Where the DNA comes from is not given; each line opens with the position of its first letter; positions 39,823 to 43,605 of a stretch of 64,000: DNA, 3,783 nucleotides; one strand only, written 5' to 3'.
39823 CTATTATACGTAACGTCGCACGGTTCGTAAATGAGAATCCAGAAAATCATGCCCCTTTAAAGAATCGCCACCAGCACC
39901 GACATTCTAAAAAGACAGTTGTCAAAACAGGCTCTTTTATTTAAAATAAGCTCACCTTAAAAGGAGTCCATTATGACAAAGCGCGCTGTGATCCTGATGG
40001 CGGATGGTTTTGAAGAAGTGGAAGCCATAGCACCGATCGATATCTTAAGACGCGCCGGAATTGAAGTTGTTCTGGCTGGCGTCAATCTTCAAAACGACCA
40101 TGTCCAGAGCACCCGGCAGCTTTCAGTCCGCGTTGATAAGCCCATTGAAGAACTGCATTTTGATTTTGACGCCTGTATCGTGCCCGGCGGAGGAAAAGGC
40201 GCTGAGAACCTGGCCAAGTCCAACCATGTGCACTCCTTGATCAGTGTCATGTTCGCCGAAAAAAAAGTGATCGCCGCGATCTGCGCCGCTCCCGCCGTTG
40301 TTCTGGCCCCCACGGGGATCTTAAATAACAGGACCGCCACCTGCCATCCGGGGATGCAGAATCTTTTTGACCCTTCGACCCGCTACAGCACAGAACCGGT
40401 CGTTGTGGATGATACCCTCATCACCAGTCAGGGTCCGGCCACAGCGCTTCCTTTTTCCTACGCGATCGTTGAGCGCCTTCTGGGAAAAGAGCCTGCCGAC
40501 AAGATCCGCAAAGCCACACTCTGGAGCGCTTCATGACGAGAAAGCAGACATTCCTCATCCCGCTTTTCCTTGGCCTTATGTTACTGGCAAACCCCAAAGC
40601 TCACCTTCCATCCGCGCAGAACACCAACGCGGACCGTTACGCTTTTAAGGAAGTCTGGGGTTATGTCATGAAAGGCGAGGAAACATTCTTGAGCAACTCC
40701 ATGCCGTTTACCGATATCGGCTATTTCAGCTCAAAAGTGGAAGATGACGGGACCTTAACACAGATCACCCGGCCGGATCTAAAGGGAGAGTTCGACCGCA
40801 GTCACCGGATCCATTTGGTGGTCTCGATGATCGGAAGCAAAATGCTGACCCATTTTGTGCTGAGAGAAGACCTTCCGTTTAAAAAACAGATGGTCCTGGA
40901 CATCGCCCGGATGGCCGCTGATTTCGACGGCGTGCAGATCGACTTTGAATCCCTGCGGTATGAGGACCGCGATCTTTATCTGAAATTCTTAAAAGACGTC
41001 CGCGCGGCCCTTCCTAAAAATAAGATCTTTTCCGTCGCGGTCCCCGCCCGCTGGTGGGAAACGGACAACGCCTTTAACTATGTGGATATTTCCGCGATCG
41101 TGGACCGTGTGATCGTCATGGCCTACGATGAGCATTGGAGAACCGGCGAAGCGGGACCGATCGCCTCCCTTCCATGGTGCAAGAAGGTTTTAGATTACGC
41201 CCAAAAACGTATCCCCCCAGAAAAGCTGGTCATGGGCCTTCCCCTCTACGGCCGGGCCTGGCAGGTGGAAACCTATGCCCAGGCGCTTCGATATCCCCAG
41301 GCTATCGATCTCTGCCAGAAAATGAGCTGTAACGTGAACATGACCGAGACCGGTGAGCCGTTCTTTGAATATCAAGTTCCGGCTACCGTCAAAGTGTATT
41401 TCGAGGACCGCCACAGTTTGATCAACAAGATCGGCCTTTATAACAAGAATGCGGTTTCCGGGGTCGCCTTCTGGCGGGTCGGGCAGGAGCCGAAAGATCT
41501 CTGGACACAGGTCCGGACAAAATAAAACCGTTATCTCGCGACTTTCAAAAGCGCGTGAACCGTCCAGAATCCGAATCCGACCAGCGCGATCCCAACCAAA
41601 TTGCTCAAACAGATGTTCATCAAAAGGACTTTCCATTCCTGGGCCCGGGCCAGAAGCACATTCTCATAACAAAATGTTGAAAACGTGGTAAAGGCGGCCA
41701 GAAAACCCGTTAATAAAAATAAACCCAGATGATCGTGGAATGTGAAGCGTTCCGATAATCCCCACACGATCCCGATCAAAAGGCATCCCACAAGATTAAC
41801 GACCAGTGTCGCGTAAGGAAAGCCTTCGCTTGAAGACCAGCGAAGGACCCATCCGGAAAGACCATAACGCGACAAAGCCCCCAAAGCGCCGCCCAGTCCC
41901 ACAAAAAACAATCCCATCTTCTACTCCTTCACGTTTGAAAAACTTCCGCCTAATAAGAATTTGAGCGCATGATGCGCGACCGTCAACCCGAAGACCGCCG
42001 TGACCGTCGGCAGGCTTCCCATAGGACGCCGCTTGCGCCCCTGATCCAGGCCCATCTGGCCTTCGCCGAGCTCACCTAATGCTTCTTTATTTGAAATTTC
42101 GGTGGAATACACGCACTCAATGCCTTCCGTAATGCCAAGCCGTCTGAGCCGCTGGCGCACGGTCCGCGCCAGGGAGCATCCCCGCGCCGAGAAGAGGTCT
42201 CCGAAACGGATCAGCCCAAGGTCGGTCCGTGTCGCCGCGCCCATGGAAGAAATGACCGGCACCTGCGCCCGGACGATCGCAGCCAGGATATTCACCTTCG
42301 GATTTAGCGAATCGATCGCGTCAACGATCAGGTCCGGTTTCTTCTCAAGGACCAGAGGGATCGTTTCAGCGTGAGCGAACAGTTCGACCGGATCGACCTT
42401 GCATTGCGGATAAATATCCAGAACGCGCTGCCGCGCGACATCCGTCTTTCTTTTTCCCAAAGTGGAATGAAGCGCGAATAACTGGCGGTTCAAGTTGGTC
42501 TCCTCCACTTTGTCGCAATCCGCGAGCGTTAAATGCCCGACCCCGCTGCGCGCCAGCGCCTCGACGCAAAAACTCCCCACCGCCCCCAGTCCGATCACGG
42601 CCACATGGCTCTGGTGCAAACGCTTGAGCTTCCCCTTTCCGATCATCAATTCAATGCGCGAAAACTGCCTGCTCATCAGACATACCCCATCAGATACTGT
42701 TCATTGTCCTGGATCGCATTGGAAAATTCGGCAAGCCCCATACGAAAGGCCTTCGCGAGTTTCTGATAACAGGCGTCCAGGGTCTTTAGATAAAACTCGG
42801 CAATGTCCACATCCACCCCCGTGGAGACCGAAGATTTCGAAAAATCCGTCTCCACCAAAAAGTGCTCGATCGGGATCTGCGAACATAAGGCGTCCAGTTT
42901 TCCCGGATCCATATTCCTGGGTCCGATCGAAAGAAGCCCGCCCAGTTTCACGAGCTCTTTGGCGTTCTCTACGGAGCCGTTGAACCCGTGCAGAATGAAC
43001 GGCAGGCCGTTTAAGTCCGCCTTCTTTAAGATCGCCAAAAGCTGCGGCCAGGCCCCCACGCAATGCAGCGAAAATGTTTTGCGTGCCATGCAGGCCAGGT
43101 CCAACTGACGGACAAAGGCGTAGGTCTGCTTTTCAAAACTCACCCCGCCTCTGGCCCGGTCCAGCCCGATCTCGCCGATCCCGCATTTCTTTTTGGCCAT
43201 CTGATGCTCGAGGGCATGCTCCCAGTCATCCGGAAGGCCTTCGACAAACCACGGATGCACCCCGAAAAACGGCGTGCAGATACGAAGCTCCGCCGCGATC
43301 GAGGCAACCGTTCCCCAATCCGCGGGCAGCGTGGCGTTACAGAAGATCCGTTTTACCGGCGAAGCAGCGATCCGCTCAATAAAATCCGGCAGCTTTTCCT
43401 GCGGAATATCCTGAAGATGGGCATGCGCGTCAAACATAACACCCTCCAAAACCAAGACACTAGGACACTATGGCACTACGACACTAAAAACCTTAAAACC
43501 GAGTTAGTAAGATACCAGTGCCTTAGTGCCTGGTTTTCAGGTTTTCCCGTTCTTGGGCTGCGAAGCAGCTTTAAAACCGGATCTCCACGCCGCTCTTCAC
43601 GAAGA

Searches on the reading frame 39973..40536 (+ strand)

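Call 7: search_protein_families(library=pfam, proteins=[window:39973-40536:+], max_evalue=0.01)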
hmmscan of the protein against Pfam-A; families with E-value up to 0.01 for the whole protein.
window:39973-40536:+ (187 aa): 1 family
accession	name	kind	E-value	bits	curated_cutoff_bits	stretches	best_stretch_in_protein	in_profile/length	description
PF01965.30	DJ-1_PfpI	-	4.7e-43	147.3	26.6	1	3-167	1-164/165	DJ-1/PfpI family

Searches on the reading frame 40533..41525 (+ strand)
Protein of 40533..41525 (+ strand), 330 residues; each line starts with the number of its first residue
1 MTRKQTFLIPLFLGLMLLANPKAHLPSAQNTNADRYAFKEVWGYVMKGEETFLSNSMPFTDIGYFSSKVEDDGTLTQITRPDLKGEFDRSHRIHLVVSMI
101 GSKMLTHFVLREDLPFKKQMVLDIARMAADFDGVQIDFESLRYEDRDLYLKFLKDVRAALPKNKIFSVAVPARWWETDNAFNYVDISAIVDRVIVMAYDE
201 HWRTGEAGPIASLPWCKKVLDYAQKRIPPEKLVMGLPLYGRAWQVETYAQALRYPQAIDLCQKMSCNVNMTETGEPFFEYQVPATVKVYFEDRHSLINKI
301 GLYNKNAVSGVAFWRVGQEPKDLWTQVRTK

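Call 7: search_protein_families(library=pfam, proteins=[window:40533-41525:+], max_evalue=0.01)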
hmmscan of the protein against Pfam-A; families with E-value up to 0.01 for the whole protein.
window:40533-41525:+ (330 aa): 1 family
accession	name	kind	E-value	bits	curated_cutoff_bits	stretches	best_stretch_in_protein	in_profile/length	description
PF00704.34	Glyco_hydro_18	-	1.1e-26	94.7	29.6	1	129-318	104-316/317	Glycosyl hydrolases family 18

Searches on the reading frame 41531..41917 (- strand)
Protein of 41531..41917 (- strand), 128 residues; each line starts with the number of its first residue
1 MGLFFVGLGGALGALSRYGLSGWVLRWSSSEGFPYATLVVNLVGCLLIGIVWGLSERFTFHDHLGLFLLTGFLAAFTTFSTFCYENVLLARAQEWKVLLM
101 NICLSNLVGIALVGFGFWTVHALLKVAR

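Call 73: search_protein_families(library=pfam, proteins=[window:41531-41917:-], max_evalue=0.01)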
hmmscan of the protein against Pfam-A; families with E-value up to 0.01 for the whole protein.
window:41531-41917:- (128 aa): 1 family
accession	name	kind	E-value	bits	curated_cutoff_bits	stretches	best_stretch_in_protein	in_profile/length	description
PF02537.21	CRCB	-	1.6e-26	93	32.9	1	5-117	2-103/103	CrcB-like protein, Camphor Resistance (CrcB)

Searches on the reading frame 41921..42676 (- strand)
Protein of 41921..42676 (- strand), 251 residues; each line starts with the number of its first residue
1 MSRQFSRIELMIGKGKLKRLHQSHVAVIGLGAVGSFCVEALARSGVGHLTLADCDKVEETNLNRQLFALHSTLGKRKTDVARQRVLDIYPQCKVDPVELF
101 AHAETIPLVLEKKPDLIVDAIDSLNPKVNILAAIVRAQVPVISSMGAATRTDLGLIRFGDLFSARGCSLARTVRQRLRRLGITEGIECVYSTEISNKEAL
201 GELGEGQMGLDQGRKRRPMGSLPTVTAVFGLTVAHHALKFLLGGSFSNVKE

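Call 7: search_protein_families(library=pfam, proteins=[window:41921-42676:-], max_evalue=0.01)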
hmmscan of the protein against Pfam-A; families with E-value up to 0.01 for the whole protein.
window:41921-42676:- (251 aa): 1 family
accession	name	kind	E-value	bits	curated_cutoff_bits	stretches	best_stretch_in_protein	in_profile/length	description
PF00899.27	ThiF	-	1.2e-42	146.2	28.1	1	8-243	7-204/238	ThiF family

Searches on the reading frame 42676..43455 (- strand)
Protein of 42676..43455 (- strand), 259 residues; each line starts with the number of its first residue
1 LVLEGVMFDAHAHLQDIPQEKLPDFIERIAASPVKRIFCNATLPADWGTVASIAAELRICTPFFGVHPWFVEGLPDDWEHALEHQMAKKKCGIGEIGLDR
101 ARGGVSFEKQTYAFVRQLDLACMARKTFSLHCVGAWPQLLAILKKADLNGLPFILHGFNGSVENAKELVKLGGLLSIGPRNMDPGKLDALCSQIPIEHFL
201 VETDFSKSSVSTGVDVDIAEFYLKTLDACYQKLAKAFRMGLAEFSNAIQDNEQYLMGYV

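Call 73: search_protein_families(library=pfam, proteins=[window:42676-43455:-], max_evalue=0.01)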
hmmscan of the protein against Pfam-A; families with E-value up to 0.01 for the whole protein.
window:42676-43455:- (259 aa): 1 family
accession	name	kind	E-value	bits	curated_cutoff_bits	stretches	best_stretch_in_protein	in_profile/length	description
PF01026.27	TatD_DNase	-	2.3e-40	139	27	1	8-253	1-249/253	TatD related DNase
